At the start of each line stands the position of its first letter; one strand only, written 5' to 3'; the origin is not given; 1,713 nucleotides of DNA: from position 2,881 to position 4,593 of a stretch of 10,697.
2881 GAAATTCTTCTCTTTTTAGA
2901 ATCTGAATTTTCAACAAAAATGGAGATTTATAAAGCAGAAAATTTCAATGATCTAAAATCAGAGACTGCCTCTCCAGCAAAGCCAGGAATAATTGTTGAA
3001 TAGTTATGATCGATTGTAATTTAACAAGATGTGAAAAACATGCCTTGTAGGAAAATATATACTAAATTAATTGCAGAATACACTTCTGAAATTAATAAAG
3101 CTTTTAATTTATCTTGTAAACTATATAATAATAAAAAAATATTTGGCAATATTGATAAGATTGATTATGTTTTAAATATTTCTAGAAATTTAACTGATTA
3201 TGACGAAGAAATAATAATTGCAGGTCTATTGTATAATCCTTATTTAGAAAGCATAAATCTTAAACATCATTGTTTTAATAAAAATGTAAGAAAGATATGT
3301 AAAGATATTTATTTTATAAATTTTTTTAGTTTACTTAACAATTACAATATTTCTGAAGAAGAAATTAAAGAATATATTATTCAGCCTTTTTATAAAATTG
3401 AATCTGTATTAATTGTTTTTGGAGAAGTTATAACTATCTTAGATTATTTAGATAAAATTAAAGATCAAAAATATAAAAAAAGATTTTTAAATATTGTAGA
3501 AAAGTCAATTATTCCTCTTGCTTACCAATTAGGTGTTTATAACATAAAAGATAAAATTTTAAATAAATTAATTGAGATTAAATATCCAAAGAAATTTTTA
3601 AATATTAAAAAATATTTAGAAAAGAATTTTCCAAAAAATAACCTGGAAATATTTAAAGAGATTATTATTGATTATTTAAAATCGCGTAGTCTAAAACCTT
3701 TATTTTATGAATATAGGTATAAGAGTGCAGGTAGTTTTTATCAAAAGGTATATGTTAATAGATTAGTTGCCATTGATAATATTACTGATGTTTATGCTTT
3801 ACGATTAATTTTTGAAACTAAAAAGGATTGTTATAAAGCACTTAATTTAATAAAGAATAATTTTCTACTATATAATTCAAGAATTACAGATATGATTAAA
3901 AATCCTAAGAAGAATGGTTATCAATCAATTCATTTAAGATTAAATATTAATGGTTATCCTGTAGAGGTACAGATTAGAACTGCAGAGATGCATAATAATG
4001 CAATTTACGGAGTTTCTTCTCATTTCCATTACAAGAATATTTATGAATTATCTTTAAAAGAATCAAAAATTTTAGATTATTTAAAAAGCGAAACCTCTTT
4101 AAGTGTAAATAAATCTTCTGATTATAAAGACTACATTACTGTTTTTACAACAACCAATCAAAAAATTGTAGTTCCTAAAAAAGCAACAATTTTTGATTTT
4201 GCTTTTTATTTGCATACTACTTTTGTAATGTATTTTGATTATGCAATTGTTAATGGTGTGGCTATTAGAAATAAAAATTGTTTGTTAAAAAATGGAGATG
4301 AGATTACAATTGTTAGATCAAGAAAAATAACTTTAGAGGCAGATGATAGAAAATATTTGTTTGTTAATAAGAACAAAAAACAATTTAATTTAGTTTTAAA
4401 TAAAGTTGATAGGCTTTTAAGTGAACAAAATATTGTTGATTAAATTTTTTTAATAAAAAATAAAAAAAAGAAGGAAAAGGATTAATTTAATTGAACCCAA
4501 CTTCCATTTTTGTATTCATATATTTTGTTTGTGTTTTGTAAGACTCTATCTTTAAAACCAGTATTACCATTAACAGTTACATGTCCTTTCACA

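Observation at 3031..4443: Truncated RelA-like alarmone synthetase (pseudo-HD, SYNTH, TGS only) in an archaeal gene context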

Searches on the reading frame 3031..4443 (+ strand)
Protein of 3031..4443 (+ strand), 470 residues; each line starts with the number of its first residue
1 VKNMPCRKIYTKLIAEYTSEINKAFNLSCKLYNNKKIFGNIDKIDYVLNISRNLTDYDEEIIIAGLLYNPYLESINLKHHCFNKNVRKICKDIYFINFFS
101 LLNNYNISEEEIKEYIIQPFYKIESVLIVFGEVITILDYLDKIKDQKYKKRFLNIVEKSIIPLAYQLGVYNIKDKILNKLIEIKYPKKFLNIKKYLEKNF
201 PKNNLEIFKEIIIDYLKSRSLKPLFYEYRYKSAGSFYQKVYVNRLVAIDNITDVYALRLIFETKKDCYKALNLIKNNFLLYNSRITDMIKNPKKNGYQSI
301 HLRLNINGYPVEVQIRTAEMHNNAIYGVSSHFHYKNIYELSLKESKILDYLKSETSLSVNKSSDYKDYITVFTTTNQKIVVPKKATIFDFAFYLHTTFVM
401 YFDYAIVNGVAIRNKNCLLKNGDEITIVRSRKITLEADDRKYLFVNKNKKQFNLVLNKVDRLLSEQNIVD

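Call 5: search_protein_families(library=pfam, proteins=[window:3031-4443:+], max_evalue=0.1)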
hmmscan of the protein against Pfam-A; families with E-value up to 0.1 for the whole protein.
window:3031-4443:+ (470 aa): 4 families
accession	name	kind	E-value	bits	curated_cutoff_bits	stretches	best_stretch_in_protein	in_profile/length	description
PF04607.23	RelA_SpoT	-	3.9e-28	98.4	27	1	229-336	2-110/113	Region found in RelA / SpoT proteins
PF02824.27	TGS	-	2.3e-07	31.2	22.2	1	369-428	1-59/60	TGS domain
PF18303.6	Saf_2TM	-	0.067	13.5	29.5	0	118-155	69-105/152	SAVED-fused 2TM effector domain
PF01868.21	RNase_P-MRP_p29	-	0.096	13.1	27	0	364-395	33-64/84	Ribonuclease P/MRP, subunit p29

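Call 6: search_protein_families(library=ncbifam, proteins=[window:3031-4443:+], max_evalue=0.1)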
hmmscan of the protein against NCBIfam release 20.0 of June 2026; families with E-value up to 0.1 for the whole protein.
window:3031-4443:+ (470 aa): 4 families
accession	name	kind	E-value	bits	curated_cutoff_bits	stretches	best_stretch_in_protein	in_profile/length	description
TIGR00691.1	spoT_relA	subfamily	1.1e-48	166.1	499.2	1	57-459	36-452/687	RelA/SpoT family protein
NF008303.0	PRK11092.1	equivalog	9.5e-28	96.8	947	1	80-456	87-474/702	bifunctional GTP diphosphokinase/guanosine-3',5'-bis pyrophosphate 3'-pyrophosphohydrolase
NF008124.0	PRK10872.1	equivalog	4e-27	95.1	728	1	126-431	149-467/744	GTP diphosphokinase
NF053588.1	GTPPhKinYjbM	equivalog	0.00021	21.1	320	1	228-338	42-163/201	GTP diphosphokinase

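Call 8: search_solved_structures(query=window:3031-4443:+, max_evalue=0.001, show_alignments=3)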
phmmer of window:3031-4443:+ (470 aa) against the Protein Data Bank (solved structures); distinct sequences matched with E-value up to 0.001: 14.
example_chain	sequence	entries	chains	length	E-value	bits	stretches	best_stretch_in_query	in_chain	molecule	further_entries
5iqr_8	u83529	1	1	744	7.4e-25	91.1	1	132-431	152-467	GTP pyrophosphokinase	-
5kps_A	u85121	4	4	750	7.5e-25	91.1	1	132-431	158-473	GTP pyrophosphokinase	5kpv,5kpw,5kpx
5l3p_z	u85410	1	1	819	9.9e-25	90.7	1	132-431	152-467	GTP pyrophosphokinase,GTP pyrophosphokinase,GTP pyrophosphokinase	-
6yxa_A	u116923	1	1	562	4.4e-24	88.5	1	123-432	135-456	GTP pyrophosphokinase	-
8fr8_I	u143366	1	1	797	3.6e-22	82.2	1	158-336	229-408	GTP pyrophosphokinase RelA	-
8acu_A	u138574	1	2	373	4.6e-21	78.6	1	122-336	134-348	GTP pyrophosphokinase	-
5xnx_A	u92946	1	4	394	7.4e-21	77.9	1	158-336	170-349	Bifunctional (p)ppGpp synthase/hydrolase RelA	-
1vj7_A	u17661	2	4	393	3.9e-20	75.5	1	82-368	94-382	Bifunctional RELA/SPOT | Bifunctional (p)ppGpp synthase/hydrolase RelA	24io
7oiw_A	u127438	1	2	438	3.1e-19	72.6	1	47-396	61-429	GTP pyrophosphokinase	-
9s6k_B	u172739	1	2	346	2e-13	53.4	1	102-328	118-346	GTP pyrophosphokinase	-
6s2t_A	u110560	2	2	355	3.1e-10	42.9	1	58-321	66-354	(P)ppGpp synthetase I, SpoT/RelA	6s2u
7ohg_A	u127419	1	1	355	3.1e-10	42.9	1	58-321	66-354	Guanosine-3',5'-bis(Diphosphate) 3'-pyrophosphohydrolase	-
6s2v_A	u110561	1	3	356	3.2e-10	42.9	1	58-321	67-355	(P)ppGpp synthetase I, SpoT/RelA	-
6fgk_A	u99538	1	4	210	3.4e-05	26.3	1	249-321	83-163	GTP pyrophosphokinase YwaC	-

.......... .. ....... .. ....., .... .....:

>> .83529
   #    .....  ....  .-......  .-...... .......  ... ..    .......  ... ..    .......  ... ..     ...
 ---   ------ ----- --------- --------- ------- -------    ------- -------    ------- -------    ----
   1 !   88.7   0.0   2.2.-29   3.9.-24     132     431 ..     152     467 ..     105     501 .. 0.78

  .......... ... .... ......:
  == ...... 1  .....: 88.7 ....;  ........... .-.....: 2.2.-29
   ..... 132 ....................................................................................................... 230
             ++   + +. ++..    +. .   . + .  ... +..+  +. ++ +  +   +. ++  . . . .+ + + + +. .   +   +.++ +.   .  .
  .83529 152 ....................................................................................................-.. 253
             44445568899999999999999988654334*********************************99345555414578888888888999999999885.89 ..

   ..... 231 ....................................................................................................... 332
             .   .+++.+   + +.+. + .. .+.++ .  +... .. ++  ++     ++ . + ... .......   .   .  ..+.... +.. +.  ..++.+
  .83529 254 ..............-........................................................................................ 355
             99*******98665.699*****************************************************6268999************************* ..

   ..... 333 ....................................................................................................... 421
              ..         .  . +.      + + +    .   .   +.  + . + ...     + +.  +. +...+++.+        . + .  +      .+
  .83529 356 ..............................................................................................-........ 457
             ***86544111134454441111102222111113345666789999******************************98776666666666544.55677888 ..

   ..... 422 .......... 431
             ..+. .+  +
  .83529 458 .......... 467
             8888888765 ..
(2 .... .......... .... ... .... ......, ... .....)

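Call 9: find_homologous_proteins(query=window:3031-4443:+, max_evalue=0.001)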
Query window:3031-4443:+ (470 aa): 189 proteins with E <= 0.001 among 8000 candidates; the best 120 are listed.
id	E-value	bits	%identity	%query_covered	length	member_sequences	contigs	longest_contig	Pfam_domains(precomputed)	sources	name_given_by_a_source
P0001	1.0e-293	992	99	99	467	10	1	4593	PF04607.24,PF02824.28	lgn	-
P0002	1.6e-241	820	80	99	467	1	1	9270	PF04607.24,PF02824.28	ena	-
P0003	4.8e-143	496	53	96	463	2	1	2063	PF04607.24,PF02824.28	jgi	jgi:GTP diphosphokinase / guanosine-3',5'-bis(diphosphate) 3'-diphosphatase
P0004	3.1e-142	493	52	97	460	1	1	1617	PF04607.24,PF02824.28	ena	-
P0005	1.3e-140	487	52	95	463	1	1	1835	PF04607.24,PF02824.28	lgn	-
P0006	6.9e-139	482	53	97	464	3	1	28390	PF04607.24,PF02824.28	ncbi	-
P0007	7.3e-137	475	51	93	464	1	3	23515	PF04607.24,PF02824.28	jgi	jgi:GTP diphosphokinase / guanosine-3',5'-bis(diphosphate) 3'-diphosphatase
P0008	3.0e-135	470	54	95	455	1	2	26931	PF04607.24,PF02824.28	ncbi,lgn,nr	ncbi:MAG: TGS domain-containing protein [Candidatus ainarchaeum sp.]|nr:TGS domain-containing protei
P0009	4.5e-132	459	52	94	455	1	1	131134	PF04607.24,PF02824.28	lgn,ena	-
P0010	5.2e-132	459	50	96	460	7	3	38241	PF04607.24,PF02824.28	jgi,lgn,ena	-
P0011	1.6e-123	431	48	97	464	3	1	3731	PF04607.24,PF02824.28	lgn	-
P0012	1.9e-30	124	27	88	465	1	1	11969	PF04607.24,PF13328.13,PF02824.28,PF01966.29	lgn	-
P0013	9.8e-30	122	30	82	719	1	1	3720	PF04607.24,PF13328.13,PF02824.28,PF13291.13,PF28438.1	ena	-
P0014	2.8e-28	117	26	92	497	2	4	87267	PF04607.24,PF13328.13,PF02824.28,PF01966.29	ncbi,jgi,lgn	jgi:GTP pyrophosphokinase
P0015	3.7e-28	117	27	90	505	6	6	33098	PF04607.24,PF13328.13,PF02824.28,PF01966.29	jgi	jgi:GTP pyrophosphokinase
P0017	1.4e-27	115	28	91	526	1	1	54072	PF04607.24,PF13328.13,PF02824.28,PF01966.29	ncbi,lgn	-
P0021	3.6e-26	110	28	93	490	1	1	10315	PF04607.24,PF13328.13,PF02824.28,PF01966.29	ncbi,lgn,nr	ncbi:bifunctional (p)ppGpp synthetase/guanosine-3',5'-bis(diphosphate) 3'-pyrophosphohydrolase [Cand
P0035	1.1e-24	105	30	59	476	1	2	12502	PF04607.24,PF13328.13,PF02824.28,PF01966.29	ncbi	ncbi:MAG: RelA/SpoT family protein [bacterium]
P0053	2.1e-23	101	28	91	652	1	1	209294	PF04607.24,PF13328.13,PF02824.28,PF01966.29,PF13291.13,PF28438.1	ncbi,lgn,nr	ncbi:MAG: hypothetical protein KatS3mg002_0513 [Candidatus Woesearchaeota archaeon]|nr:MAG: hypothet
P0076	2.0e-21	95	32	64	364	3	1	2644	PF04607.24,PF02824.28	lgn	-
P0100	1.9e-19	88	28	64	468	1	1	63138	PF04607.24,PF13328.13,PF02824.28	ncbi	-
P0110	1.2e-18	86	31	65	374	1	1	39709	PF04607.24,PF02824.28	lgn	-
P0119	2.7e-18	84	28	63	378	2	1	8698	PF04607.24,PF02824.28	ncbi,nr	ncbi:MAG: GTP pyrophosphokinase [Candidatus Peregrinibacteria bacterium Greene0416_62]|nr:MAG: GTP p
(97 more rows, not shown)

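Call 11: list_cluster_members(proteins=[P0008, P0006, P0009, P0021, P0014, P0017, P0012, P0053, P0035, P0100])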
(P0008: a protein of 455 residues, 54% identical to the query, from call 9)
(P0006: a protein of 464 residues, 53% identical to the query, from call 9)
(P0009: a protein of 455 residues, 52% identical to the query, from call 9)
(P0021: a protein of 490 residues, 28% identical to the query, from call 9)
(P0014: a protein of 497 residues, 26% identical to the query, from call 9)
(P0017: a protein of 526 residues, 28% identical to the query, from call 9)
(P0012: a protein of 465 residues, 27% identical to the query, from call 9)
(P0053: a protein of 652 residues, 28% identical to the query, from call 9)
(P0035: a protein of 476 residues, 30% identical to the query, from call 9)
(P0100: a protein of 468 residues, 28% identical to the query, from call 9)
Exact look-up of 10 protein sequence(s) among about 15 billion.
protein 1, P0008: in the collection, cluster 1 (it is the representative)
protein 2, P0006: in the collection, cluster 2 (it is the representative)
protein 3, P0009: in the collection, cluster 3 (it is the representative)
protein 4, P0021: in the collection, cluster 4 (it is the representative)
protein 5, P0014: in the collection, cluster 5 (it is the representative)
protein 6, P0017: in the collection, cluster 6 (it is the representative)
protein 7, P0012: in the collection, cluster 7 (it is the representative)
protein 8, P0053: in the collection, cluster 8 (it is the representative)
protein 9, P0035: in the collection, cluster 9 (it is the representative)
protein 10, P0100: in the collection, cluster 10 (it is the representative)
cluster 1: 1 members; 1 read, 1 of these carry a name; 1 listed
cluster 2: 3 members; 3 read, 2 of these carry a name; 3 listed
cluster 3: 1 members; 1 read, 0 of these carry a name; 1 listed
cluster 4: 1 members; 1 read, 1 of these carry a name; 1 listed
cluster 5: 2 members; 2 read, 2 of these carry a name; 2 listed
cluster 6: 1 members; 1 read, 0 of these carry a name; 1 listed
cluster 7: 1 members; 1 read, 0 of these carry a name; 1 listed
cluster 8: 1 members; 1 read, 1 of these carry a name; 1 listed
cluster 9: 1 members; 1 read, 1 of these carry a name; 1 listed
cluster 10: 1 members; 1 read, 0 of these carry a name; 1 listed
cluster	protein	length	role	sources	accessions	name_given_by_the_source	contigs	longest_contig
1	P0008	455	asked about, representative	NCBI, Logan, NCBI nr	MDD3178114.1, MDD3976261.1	MAG: TGS domain-containing protein [Candidatus ainarchaeum sp.] | TGS domain-containing protein [Candidatus ainarchaeum sp.]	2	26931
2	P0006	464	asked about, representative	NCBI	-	-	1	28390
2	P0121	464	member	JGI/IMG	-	(p)ppGpp synthase/HD superfamily hydrolase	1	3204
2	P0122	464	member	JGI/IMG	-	(p)ppGpp synthase/HD superfamily hydrolase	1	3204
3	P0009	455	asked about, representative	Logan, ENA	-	-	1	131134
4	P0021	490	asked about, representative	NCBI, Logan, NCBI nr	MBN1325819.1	bifunctional (p)ppGpp synthetase/guanosine-3',5'-bis(diphosphate) 3'-pyrophosphohydrolase ...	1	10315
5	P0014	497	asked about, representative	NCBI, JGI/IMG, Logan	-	GTP pyrophosphokinase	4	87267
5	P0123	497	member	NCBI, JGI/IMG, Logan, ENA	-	guanosine-3',5'-bis(diphosphate) 3'-pyrophosphohydrolase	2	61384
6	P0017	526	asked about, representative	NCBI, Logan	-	-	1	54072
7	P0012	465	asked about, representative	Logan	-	-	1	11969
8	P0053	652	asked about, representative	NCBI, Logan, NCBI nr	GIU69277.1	MAG: hypothetical protein KatS3mg002_0513 [Candidatus Woesearchaeota archaeon]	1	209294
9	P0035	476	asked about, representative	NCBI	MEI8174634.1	MAG: RelA/SpoT family protein [bacterium]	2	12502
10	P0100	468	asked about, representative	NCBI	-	-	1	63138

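Call 13: find_related_loci(query=A1, collection=genome_contigs, flank=8000)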
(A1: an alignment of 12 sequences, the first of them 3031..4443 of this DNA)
Query A1 (470 aa) in genome_contigs; peptide patterns used: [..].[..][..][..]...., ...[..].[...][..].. (x = any residue, [..] = any of these).
95 stretches matched a pattern; 62 encode a relative of the query (tblastn E <= 1e-3); 62 distinct loci.
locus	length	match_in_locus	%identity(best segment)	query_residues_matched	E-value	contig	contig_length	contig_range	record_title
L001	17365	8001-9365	51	8-459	6e-143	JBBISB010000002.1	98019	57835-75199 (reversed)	MAG: Candidatus Iainarchaeum archaeon isolate FAS170219_bin_363 NODE_64_length_98019_cov_19.757452, whole genome shotgun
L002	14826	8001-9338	54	7-451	5e-141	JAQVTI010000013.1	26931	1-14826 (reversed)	MAG: Candidatus ainarchaeum sp. isolate STF1_294 NODE_4035_length_26931_cov_5.417662_Sandtown_F1, whole genome shotgun s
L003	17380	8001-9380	53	3-459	1e-135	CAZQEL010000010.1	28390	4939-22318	MAG TPA_asm: uncultured archaeon isolate SRP191223_co1_16 genome assembly, contig: NODE_1287_length_28390_cov_7.535627,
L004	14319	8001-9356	50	8-456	8e-130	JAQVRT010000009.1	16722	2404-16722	MAG: Candidatus ainarchaeum sp. isolate STF1_257 NODE_9087_length_16722_cov_6.173305_Sandtown_F1, whole genome shotgun s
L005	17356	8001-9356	50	8-456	2e-129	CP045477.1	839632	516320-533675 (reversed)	MAG: Candidatus Forterrea multitransposorum CG_2015-17_Forterrea_25_41 chromosome, complete genome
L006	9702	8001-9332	28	21-463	1e-41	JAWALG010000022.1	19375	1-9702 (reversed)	MAG: Candidatus Iainarchaeum archaeon isolate SRBZ-1_202007_bins_46 SRBZ-1_202007_bins_46_scaffold_22, whole genome shot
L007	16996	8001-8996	34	129-449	4e-40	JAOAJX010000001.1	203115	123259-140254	MAG: Candidatus Iainarchaeum archaeon isolate SKW289 NODE_1_length_203115_cov_9.275077, whole genome shotgun sequence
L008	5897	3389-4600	28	45-432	3e-37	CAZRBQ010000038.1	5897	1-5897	MAG TPA_asm: uncultured Candidatus Saccharibacteria bacterium isolate SRP278252_co1_244 genome assembly, contig: NODE_26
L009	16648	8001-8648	37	227-437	2e-34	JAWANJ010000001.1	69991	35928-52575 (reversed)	MAG: Candidatus Iainarchaeum archaeon isolate SRBZ-2_201901_bins_199 SRBZ-2_201901_bins_199_scaffold_1, whole genome sho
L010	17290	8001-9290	28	24-432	8e-34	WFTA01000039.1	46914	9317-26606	MAG: Patescibacteria group bacterium isolate S139_112 k151_364943, whole genome shotgun sequence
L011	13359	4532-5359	30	162-428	7e-32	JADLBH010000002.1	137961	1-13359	MAG: Fimbriimonadaceae bacterium isolate SJ155 c_000000074897, whole genome shotgun sequence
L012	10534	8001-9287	27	17-428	6e-32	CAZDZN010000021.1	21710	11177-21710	MAG TPA_asm: uncultured Aquificaceae bacterium isolate SRP041649_co1_4 genome assembly, contig: NODE_351_length_21710_co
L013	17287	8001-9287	27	21-432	2e-31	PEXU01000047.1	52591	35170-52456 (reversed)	MAG: Candidatus Kerfeldbacteria bacterium CG08_land_8_20_14_0_20_40_16 CG08_land_8_20_14_0.20_scaffold_132_c, whole geno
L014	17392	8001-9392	27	6-462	1e-31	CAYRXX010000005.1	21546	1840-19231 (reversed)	MAG TPA_asm: Candidatus Woesearchaeota archaeon isolate SRP128015_co1_280 genome assembly, contig: NODE_3214_length_2154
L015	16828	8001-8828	31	162-428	4e-31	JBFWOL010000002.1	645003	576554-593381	MAG: Fimbriimonadaceae bacterium isolate CA_2019_TPBF_135 NODE_84_length_645003_cov_37.080808_TPBF, whole genome shotgun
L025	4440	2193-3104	29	162-449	1e-28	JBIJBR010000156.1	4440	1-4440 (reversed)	MAG: Vampirovibrionales bacterium isolate ME2006-08-10D11_3300044971_group2_bin133 Rohwer_bin1407_scaffold_30212_c1, who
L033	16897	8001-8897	31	140-423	3e-26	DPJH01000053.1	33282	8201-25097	MAG TPA_asm: Candidatus Moraniibacteriota bacterium isolate UBA8518 contig_327953, whole genome shotgun sequence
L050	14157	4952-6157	26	60-450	3e-20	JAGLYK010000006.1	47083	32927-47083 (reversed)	MAG: Candidatus Pacearchaeota archaeon isolate RS_13_22 ZL320.bin.22.fa_6, whole genome shotgun sequence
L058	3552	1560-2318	28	161-409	1e-15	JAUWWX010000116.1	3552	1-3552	MAG: archaeon isolate CSMAG_2669 CSMAG_2669_k127_5166561_length_3552_cov_16.0000, whole genome shotgun sequence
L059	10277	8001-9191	23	21-409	1e-14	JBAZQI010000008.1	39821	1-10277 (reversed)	MAG: archaeon isolate SO_2017_SWC_5 scaffold_889_c1_LP-4_2017, whole genome shotgun sequence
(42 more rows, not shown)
